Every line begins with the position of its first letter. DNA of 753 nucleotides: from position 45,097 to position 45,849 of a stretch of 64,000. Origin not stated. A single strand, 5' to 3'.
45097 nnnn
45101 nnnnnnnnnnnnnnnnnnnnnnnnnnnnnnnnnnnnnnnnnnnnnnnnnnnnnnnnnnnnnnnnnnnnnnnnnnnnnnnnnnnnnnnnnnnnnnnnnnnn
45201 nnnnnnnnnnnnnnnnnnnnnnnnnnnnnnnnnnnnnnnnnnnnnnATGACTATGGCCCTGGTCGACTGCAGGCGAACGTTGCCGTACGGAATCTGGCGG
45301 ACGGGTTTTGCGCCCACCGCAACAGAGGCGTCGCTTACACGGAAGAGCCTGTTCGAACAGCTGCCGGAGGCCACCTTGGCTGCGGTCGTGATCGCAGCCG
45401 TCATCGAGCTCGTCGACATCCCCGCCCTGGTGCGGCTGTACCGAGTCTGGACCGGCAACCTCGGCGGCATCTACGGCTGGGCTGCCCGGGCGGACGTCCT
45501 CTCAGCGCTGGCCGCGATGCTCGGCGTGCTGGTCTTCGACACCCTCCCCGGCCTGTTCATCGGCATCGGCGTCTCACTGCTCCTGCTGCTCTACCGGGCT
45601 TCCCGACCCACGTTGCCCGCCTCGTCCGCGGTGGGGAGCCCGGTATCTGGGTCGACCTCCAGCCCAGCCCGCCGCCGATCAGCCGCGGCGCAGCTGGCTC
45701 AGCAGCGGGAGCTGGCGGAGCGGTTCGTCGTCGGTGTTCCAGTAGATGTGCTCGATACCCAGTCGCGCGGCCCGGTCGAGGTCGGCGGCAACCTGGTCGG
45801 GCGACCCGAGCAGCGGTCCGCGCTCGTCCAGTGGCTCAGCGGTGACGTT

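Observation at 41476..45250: Mirror-image MmyB-like regulator / tandem SDR module with a 13-bp palindromic operator candidate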

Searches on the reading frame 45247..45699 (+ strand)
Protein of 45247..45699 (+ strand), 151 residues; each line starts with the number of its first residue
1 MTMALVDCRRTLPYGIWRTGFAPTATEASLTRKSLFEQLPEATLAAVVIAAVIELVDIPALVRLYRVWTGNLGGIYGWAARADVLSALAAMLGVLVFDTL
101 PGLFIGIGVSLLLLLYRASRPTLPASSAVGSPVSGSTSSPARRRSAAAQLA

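Call 5: search_protein_families(library=pfam, proteins=[window:45247-45699:+], max_evalue=0.001)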
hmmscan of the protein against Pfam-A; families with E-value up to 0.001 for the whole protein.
window:45247-45699:+ (151 aa): 1 family
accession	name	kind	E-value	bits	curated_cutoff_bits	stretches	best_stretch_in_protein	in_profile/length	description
PF00916.26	Sulfate_transp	-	0.00029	20.2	23.2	1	33-68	334-370/380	Sulfate permease family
